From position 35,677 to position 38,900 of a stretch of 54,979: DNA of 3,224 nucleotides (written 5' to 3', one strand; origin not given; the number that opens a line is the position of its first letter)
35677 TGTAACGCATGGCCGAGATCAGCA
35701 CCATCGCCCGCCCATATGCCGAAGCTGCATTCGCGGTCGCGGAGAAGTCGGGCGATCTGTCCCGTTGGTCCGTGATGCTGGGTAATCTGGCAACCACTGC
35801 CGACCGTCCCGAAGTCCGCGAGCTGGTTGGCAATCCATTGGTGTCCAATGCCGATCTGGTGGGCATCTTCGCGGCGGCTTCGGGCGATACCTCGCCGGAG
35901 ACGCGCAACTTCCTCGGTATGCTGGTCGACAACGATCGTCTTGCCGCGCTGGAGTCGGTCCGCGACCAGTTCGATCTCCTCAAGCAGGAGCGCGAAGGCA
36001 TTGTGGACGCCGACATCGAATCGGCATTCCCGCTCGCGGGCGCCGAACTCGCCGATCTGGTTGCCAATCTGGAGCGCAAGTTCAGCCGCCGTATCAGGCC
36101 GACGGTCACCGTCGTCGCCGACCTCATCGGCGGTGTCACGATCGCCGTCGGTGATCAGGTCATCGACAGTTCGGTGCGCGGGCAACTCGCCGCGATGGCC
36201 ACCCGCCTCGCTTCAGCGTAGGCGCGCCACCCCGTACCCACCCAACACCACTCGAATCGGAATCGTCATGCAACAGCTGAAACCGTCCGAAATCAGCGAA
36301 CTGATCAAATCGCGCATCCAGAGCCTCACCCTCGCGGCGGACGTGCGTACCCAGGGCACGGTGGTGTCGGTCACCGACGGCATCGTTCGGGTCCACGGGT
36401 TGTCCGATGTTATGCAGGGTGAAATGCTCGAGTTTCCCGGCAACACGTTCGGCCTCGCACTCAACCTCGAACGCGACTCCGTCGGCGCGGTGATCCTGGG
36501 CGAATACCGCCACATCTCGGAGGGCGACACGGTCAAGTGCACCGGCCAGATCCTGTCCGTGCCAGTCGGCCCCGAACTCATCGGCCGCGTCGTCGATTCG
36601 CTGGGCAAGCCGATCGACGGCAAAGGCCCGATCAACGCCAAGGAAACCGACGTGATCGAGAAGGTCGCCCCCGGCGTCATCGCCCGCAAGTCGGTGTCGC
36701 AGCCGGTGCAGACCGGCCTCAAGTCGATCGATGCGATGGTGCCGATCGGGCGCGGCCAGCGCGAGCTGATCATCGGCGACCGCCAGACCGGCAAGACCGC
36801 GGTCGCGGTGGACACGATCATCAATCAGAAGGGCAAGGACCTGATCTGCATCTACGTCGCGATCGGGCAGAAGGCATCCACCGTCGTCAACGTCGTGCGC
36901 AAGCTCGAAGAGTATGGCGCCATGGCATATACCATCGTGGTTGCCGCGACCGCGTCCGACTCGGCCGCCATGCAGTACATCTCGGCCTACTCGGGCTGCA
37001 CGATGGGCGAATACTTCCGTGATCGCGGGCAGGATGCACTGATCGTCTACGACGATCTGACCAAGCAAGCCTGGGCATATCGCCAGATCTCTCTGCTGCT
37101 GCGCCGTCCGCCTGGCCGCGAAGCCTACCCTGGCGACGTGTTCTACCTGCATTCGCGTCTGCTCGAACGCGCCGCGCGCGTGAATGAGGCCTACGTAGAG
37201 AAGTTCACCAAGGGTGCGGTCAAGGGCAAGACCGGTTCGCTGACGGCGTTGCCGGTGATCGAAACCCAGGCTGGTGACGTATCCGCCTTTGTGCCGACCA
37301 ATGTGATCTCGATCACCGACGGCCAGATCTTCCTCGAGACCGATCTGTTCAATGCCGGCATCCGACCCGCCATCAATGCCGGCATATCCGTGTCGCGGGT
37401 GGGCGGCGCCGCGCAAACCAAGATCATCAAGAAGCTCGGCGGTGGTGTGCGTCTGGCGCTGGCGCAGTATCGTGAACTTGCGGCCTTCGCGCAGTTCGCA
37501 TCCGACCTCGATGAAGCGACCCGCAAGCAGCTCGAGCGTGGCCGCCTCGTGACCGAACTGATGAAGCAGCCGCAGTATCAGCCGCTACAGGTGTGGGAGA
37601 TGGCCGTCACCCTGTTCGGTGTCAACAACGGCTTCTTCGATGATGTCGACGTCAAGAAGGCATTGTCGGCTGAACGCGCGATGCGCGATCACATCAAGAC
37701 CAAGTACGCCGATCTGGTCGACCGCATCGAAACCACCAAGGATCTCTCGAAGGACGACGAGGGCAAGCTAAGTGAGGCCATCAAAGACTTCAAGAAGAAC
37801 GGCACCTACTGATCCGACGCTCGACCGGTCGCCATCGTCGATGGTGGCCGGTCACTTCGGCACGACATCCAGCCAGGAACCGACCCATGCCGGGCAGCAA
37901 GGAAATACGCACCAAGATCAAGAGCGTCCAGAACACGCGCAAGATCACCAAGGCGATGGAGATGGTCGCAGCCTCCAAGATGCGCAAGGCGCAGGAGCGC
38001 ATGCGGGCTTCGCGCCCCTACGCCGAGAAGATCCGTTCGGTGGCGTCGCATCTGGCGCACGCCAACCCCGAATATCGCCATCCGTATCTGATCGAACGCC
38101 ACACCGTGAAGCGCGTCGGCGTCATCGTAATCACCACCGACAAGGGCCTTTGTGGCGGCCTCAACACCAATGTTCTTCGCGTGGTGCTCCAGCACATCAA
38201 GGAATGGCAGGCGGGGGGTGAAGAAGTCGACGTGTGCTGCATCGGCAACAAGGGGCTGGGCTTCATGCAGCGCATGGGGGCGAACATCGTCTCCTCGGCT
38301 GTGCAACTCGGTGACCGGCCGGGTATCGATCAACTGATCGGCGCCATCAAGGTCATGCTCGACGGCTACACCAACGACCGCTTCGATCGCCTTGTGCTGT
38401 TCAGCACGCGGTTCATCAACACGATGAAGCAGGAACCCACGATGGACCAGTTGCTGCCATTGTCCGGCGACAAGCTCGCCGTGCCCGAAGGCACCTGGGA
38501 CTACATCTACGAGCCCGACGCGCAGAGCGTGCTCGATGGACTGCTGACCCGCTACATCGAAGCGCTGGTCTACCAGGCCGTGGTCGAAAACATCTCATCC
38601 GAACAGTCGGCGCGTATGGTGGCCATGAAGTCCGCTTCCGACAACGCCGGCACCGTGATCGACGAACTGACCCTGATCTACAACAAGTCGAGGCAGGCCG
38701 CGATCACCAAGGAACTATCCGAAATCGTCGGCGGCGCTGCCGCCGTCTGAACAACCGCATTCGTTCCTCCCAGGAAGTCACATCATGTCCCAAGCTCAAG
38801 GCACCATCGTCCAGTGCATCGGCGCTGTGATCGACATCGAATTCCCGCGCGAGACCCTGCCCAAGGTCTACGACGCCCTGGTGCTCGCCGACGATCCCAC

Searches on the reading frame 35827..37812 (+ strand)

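Call 32: search_protein_families(library=pfam, proteins=[window:35827-37812:+], max_evalue=0.001)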
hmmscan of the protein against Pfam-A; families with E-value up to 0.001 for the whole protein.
window:35827-37812:+ (661 aa): 4 families
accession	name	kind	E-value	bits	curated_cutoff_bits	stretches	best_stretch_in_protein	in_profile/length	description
PF00006.31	ATP-synt_ab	-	5.9e-82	274.9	29.5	1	297-523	1-213/213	ATP synthase alpha/beta family, nucleotide-binding domain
PF00306.32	ATP-synt_ab_C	-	3e-43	147.6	27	1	530-655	1-126/126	ATP synthase alpha/beta chain, C terminal domain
PF02874.29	ATP-synt_ab_N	-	7.5e-16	58.8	20.9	1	173-240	2-69/69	ATP synthase alpha/beta family, beta-barrel domain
PF09378.16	HAS-barrel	-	0.00045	20.7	25.2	0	176-226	5-80/90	HAS barrel domain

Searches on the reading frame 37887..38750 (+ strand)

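Call 32: search_protein_families(library=pfam, proteins=[window:37887-38750:+], max_evalue=0.001)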
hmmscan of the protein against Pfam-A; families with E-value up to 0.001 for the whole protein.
window:37887-38750:+ (287 aa): 1 family
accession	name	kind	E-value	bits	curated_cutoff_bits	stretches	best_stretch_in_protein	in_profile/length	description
PF00231.24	ATP-synt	-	3.5e-104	349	39.9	1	5-287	3-285/285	ATP synthase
